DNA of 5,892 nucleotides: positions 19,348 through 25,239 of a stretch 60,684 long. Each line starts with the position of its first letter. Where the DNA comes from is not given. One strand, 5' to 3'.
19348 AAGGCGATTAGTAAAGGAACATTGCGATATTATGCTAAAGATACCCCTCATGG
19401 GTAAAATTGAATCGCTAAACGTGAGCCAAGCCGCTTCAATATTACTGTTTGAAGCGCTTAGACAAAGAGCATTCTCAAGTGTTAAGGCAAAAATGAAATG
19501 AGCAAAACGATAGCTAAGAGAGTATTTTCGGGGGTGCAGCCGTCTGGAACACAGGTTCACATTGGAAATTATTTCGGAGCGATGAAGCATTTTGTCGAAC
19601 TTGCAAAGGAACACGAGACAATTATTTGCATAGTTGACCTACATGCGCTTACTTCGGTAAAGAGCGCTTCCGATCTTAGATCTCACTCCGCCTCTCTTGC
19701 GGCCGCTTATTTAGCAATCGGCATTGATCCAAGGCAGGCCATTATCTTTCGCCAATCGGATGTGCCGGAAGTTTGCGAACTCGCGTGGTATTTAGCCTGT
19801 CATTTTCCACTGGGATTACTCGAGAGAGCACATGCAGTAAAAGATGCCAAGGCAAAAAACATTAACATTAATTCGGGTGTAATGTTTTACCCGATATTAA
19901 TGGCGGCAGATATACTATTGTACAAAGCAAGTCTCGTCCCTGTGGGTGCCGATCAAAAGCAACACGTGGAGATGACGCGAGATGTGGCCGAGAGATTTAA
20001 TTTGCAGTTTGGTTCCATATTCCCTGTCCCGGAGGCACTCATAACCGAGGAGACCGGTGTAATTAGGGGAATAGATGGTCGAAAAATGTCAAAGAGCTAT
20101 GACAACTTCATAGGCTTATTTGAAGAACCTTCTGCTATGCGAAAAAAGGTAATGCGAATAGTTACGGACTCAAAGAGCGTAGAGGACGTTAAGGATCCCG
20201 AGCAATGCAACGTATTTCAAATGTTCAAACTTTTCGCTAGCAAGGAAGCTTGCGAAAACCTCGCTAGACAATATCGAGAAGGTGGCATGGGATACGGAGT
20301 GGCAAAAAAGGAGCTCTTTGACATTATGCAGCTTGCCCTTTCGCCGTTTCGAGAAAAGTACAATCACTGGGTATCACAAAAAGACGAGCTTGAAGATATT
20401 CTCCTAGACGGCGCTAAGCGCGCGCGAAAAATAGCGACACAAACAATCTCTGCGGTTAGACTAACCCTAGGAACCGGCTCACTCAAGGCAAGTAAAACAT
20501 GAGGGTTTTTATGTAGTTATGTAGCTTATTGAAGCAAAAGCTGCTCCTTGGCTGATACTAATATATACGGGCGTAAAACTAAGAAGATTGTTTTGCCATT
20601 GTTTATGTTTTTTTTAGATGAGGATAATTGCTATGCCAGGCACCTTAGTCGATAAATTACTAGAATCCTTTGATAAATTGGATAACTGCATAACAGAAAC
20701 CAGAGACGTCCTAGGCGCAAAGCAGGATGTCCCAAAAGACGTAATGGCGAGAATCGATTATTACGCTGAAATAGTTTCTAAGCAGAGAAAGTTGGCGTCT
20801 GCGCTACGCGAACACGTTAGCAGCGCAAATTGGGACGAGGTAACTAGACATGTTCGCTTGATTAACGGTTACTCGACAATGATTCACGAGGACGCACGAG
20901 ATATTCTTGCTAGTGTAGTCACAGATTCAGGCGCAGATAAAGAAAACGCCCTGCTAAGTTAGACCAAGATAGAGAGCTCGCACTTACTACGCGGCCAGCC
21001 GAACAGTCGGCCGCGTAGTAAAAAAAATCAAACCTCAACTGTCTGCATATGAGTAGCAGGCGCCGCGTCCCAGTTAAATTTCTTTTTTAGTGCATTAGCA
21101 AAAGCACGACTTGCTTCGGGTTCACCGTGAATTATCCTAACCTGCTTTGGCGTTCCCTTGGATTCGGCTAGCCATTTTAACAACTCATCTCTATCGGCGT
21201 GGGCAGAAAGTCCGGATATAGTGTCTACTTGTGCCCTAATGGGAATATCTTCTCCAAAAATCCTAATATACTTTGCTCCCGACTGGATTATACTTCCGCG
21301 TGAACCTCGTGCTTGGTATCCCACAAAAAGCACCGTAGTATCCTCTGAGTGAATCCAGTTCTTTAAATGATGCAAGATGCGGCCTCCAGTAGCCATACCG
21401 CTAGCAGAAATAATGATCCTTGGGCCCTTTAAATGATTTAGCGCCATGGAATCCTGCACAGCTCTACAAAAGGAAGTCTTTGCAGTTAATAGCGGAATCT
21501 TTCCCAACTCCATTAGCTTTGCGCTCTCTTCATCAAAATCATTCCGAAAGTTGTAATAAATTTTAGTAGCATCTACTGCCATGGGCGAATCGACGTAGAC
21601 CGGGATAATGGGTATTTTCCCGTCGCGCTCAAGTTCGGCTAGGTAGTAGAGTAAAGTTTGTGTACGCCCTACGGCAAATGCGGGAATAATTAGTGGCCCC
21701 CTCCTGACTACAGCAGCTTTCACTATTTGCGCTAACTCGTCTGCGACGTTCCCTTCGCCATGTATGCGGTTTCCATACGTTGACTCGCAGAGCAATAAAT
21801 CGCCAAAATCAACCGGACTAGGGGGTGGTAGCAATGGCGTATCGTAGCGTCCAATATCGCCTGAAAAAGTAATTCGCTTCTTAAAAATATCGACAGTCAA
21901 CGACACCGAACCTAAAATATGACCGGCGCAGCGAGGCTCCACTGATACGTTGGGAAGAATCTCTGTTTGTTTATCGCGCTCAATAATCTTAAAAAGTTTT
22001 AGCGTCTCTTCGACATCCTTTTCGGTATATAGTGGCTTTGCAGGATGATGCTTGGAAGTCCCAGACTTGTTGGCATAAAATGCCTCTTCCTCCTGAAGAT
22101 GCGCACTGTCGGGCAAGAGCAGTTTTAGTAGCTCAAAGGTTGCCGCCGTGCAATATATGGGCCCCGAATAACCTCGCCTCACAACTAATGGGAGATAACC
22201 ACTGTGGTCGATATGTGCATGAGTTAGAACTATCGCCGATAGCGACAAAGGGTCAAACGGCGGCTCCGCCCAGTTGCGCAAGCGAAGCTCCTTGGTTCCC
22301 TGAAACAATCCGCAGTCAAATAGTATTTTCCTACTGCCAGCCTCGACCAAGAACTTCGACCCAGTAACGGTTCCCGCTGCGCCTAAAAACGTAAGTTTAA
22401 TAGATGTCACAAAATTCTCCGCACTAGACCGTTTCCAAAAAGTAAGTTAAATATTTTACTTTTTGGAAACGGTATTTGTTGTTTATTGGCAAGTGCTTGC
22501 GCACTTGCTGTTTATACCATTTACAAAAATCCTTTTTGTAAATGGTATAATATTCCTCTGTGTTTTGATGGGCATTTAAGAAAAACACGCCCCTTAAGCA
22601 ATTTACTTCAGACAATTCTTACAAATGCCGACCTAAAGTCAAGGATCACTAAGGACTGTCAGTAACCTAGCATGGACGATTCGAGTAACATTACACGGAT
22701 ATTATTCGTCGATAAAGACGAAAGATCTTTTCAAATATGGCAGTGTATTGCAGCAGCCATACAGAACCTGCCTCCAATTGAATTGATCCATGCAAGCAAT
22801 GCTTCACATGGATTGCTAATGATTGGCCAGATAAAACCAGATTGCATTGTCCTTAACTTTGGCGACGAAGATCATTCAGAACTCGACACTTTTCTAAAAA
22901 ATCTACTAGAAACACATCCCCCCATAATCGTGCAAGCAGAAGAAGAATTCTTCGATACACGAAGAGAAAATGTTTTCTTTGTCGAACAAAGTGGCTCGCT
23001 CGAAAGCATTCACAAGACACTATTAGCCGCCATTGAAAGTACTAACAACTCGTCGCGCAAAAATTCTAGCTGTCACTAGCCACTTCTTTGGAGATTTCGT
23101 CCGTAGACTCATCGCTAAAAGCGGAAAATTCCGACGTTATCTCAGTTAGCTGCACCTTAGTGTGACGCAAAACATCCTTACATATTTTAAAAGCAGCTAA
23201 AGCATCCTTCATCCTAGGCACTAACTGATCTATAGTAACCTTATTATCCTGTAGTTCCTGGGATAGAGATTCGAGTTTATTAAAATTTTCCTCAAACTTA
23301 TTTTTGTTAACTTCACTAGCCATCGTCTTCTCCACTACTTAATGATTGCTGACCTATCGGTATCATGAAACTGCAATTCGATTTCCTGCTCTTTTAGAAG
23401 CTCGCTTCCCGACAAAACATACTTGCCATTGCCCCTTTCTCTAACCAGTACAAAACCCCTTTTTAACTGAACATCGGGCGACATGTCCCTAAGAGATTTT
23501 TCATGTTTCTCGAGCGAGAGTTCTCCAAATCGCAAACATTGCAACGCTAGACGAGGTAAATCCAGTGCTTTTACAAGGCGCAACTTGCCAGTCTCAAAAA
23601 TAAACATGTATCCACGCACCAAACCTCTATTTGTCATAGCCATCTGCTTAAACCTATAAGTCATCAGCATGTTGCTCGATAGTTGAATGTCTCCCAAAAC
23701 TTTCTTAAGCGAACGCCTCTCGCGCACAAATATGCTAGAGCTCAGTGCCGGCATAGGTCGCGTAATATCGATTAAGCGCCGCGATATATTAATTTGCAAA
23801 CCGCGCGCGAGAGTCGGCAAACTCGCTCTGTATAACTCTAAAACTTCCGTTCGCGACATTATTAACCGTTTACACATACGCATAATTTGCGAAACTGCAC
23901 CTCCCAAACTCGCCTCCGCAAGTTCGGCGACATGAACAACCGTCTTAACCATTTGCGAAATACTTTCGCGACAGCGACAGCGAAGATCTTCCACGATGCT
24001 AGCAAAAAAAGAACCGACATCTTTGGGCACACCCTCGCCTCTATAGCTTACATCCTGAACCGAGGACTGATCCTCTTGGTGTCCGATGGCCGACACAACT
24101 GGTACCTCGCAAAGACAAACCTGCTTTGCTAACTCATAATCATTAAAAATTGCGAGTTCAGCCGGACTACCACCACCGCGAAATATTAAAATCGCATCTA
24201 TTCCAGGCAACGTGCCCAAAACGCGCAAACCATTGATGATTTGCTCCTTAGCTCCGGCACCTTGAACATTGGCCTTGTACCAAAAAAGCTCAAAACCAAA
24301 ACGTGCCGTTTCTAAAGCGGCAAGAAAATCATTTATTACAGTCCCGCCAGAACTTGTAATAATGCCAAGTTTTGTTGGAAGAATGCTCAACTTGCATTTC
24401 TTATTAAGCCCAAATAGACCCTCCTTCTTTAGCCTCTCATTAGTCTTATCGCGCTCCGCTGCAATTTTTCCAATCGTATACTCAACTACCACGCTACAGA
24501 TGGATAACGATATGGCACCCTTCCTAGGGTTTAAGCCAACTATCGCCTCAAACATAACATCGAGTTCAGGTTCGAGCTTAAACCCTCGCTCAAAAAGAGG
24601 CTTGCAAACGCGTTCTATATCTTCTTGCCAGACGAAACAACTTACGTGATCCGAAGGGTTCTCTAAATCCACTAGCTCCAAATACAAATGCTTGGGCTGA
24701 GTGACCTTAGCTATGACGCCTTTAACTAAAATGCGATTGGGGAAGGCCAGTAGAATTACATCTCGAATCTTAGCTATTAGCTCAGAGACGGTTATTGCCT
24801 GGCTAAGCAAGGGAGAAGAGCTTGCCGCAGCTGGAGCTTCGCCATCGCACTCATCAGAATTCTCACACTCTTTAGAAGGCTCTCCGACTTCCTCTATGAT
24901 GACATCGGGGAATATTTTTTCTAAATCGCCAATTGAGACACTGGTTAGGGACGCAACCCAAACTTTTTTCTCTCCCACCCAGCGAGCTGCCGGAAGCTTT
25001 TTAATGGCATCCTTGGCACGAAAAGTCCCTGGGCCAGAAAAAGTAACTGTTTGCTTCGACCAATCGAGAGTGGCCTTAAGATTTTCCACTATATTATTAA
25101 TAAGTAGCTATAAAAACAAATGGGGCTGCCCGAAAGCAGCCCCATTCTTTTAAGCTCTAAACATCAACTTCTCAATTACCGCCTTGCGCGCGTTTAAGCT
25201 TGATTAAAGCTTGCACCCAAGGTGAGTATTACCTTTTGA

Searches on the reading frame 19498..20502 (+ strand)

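Call 58: search_protein_families(library=pfam, max_evalue=0.000001, proteins=[window:19498-20502:+])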
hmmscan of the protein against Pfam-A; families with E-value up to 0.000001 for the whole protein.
window:19498-20502:+ (334 aa): 1 family
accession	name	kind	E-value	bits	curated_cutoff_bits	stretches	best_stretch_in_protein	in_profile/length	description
PF00579.31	tRNA-synt_1b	-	4.4e-62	210.5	21.1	1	8-281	7-291/292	tRNA synthetases class I (W and Y)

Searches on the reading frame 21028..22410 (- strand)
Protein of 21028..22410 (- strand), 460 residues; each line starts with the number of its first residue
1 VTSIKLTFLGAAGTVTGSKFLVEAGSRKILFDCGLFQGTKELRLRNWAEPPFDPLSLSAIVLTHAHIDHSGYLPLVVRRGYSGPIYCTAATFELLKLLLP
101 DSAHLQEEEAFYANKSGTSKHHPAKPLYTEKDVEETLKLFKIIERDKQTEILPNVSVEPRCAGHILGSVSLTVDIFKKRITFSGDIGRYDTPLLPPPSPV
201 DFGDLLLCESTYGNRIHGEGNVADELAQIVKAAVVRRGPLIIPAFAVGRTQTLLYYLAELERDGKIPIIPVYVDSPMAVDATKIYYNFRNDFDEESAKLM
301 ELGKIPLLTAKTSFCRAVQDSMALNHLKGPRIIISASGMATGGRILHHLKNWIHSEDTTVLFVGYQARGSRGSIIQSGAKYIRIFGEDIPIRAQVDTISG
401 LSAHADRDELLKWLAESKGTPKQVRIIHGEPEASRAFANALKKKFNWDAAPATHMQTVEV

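Call 11: search_protein_families(library=ncbifam, proteins=[window:21028-22410:-])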
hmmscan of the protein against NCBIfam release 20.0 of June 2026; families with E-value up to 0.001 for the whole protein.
window:21028-22410:- (460 aa): 8 families
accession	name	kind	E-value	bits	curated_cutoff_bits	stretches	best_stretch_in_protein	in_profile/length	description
NF045584.1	cas14_MBL_CASP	equivalog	8.2e-117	391.1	800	1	4-443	1-426/612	type VII CRISPR-associated protein Cas14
TIGR03675.1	arCOG00543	equivalog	3.5e-86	289.8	580.2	1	3-458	174-628/631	beta-CASP ribonuclease aCPSF1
TIGR04122.1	Xnuc_lig_assoc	equivalog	2.8e-13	49.4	325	1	152-262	75-186/326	ligase-associated DNA damage response exonuclease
NF000439.2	blaAIM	exception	7.6e-06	25.7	675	1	13-108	54-147/303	AIM family subclass B3 metallo-beta-lactamase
NF008887.0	PRK11921.1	equivalog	2.1e-05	23.6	635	1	57-97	72-112/396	anaerobic nitric oxide reductase flavorubredoxin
NF000801.0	PRK00055.1-3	equivalog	0.00011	21.4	252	0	4-70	2-67/307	ribonuclease Z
TIGR00649.1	MG423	subfamily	0.00022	19.8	400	1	5-106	2-108/546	RNase J family beta-CASP ribonuclease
TIGR02651.1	RNase_Z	equivalog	0.00074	18.7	292.95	0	6-71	2-66/302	ribonuclease Z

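Call 35: find_encoding_contigs(protein=window:21028-22410:-, flank=10000, max_places=10)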
Protein window:21028-22410:- (460 aa): no gene with exactly this product is on record in the collection.

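Call 69: find_encoding_contigs(protein=window:21031-22410:-, flank=10000, max_places=10)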
Protein seq(460 aa) (460 aa): no gene with exactly this product is on record in the collection.

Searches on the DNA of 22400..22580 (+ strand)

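Call 51: search_rna_families(source=window, start=22400, end=22580, threshold=evalue, max_evalue=10)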
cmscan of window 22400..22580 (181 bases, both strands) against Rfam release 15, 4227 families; matches with E-value up to 10: 71.
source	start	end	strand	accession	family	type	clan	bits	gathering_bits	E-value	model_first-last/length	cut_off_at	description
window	22421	22535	-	RF01606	plasmodium_snoR31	Gene; snRNA; snoRNA; HACA-box;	-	31.7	60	0.0061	1-145/145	no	small nucleolar RNA snoR31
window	22428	22473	+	RF03912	mir-4659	Gene; miRNA;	-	25.5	92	0.0023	12-62/73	no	mir-4659 microRNA precursor family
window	22430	22471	-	RF03745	mir-2063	Gene; miRNA;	-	24.8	100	0.0095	1-77/77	no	mir-2063 microRNA precursor family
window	22428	22473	-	RF04172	MIR8675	Gene; miRNA;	-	23.9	90.8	0.012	25-72/95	no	MIR8675 microRNA precursor family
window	22506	22555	+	RF04010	mir-3003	Gene; miRNA;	-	22.4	70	0.068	1-76/76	no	mir-3003 microRNA precursor family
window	22427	22474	+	RF03802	MIR5649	Gene; miRNA;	-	22.2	100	0.024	1-101/101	no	MIR5649 microRNA precursor family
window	22435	22508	+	RF01742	lactis-plasmid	Gene; sRNA;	-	22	70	0.16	1-106/106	no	lactis-plasmid RNA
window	22428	22473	-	RF03802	MIR5649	Gene; miRNA;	-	21.5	100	0.035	28-74/101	no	MIR5649 microRNA precursor family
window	22517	22580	+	RF01464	rliA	Gene; sRNA;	-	20.3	50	0.029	1-64/224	3'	Listeria sRNA rliA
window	22432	22469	+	RF02432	SpF25_sRNA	Gene; sRNA;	-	20.3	48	0.29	64-102/102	no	Streptococcus sRNA SpF25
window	22428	22473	+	RF04230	mir-9261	Gene; miRNA;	-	20.1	86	0.081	23-68/92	no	mir-9261 microRNA precursor family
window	22503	22564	+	RF00840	mir-374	Gene; miRNA;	-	19.7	54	0.09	1-71/71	no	mir-374 microRNA precursor family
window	22498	22563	-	RF00840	mir-374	Gene; miRNA;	-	19.6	54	0.096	1-71/71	no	mir-374 microRNA precursor family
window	22432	22532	-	RF02432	SpF25_sRNA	Gene; sRNA;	-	19.6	48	0.41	1-102/102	no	Streptococcus sRNA SpF25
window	22446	22560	-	RF02861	IR_84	Gene; sRNA;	-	19.3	51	0.23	1-186/186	no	Neisseria sRNA 84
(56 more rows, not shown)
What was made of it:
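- On Any Rfam RNA family: The element gives sub-threshold hairpin-type hits of at most 31.7 bits against cut-offs of 40-211 bits (call 51).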

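Call 55: search_dna_similar(query=window:22420-22555:+, collection=plasmids, mode=distant, max_evalue=10, max_rows=15)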
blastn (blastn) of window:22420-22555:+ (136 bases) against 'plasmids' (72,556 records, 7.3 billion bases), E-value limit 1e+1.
Records with a match: 24; places in all: 24; records where one place covers at least 80% of the query: 0.
Best place of each record, by identity: >=99% 2; 95-99% 1; 90-95% 6; 80-90% 14; 60-80% 1.
By first word of the organism name: Bacillus 3; Priestia 3; Listeria 3; Enterococcus 2; Burkholderia 2; Clostridium 1; Peribacillus 1; Pectobacterium 1; Cetobacterium 1; uncultured 1; and 6 more.
By predicted mobility (MOB-suite, as given by PLSDB): non-mobilizable 19; mobilizable 3; conjugative 2.
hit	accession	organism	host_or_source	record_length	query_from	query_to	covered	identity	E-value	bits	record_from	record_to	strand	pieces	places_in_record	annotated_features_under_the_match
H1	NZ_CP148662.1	Clostridium perfringens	Chicken,single cell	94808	86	135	37%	76.0%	4e+0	37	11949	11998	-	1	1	none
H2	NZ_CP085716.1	Peribacillus asahii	single cell,soil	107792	27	68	31%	81.4%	1e+0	39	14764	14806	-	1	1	none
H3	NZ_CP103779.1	Bacillus toyonensis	cell culture,Commercial plant nursery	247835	83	120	28%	81.6%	4e+0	38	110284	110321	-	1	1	none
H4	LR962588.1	Enterococcus faecalis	-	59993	30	65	26%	83.3%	1e+0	39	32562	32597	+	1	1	record has no annotation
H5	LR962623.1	Enterococcus faecalis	-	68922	30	65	26%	83.3%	1e+0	39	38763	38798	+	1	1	record has no annotation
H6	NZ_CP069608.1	Priestia megaterium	Homo sapiens,Pure culture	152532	13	48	26%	83.3%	1e+0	39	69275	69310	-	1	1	none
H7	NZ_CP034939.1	Pectobacterium odoriferum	kimchi cabbage,single cell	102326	35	68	25%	85.7%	4e+0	38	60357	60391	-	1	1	trbI: type-F conjugative transfer system protein TrbI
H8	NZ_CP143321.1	Cetobacterium somerae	intestine of Yellow Catfish,pure culture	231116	14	48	26%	82.9%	4e+0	37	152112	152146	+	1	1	histidine kinase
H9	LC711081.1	uncultured archaeon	-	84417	15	47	24%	86.1%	4e+0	37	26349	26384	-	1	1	DNA methyltransferase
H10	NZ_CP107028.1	Cytobacillus firmus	whole organism,soil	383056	26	57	24%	87.9%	1e+0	39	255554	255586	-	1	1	lgt: prolipoprotein diacylglyceryl transferase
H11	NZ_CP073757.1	Exiguobacterium sp. PFWT01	cell cuture,water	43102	18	49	24%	87.5%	4e+0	38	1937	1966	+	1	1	none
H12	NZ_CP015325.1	Priestia filamentosa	plant,Cell culture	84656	101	130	22%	86.7%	4e+0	37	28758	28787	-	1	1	DUF3231 family protein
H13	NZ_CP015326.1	Priestia filamentosa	plant,Cell culture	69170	101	130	22%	86.7%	4e+0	37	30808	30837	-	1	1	DUF3231 family protein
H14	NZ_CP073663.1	Burkholderia contaminans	Homo sapiens,blood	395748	62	91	22%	86.7%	4e+0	37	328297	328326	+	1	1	none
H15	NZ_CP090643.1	Burkholderia contaminans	sheep,milk,milk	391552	62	91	22%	86.7%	4e+0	37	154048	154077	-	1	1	none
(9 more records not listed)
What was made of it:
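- Tried and rejected: Plasmid blastn: only chance hits with E of 1 or more (call 55).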

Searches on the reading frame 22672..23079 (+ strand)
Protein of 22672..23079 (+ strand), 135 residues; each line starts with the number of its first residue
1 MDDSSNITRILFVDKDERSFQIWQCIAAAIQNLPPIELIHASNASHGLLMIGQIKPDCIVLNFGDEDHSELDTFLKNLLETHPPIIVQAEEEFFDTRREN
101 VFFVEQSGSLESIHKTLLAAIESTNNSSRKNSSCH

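Call 11: search_protein_families(library=ncbifam, proteins=[window:22672-23079:+])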
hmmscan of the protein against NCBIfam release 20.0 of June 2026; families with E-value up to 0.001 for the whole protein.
window:22672-23079:+ (135 aa): 0 families

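Call 60: search_protein_families(library=pfam, max_evalue=0.000001, proteins=[window:22672-23079:+])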
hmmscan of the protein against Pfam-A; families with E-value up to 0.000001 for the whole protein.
window:22672-23079:+ (135 aa): 0 families

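Call 71: find_encoding_contigs(protein=window:22672-23079:+, flank=10000, max_places=10)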
Protein window:22672-23079:+ (135 aa): 4 contigs read that carry it; 4 places shown.
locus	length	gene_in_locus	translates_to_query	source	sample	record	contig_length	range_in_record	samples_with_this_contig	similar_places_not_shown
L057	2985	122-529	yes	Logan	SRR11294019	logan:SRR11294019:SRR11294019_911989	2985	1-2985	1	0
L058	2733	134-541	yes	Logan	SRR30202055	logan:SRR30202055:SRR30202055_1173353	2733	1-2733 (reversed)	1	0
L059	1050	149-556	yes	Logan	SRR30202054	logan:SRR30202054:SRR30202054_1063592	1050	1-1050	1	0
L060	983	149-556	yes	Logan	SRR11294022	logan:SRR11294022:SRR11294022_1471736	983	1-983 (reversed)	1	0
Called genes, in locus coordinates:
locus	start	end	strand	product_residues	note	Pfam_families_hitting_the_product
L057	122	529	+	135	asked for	-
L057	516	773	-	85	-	PF02609:Exonuc_VII_S (weak)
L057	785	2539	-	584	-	PF13742:tRNA_anti_2, PF02601:Exonuc_VII_L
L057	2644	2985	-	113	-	?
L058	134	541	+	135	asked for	-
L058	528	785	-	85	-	PF02609:Exonuc_VII_S (weak)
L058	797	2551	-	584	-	PF13742:tRNA_anti_2, PF02601:Exonuc_VII_L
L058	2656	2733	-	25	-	?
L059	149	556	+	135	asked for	-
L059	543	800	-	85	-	PF02609:Exonuc_VII_S (weak)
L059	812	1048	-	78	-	?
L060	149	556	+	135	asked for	-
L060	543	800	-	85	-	PF02609:Exonuc_VII_S (weak)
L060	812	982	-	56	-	?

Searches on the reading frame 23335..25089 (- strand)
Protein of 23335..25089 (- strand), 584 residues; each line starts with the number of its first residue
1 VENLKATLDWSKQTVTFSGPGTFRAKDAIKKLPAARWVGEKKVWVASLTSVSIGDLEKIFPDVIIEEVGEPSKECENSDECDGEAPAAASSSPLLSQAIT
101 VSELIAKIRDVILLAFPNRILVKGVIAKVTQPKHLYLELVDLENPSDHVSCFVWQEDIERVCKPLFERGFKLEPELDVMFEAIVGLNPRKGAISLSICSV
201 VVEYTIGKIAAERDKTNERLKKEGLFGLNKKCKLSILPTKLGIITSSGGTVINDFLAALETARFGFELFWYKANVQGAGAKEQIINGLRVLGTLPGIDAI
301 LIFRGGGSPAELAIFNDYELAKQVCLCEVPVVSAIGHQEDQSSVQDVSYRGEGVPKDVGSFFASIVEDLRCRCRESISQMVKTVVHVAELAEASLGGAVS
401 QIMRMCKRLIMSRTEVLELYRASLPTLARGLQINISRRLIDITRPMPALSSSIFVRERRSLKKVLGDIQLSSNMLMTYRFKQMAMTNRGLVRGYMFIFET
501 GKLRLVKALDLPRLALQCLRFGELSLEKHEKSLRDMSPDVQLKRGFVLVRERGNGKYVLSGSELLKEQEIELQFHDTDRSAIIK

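Call 58: search_protein_families(library=pfam, max_evalue=0.000001, proteins=[window:23335-25089:-])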
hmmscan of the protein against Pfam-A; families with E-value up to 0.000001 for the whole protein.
window:23335-25089:- (584 aa): 2 families
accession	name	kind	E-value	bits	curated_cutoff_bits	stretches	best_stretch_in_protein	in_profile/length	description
PF02601.20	Exonuc_VII_L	-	4.3e-45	155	35.9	1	225-578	1-311/315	Exonuclease VII, large subunit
PF13742.12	tRNA_anti_2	-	3.3e-09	37.3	27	1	99-197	1-91/95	OB-fold nucleic acid binding domain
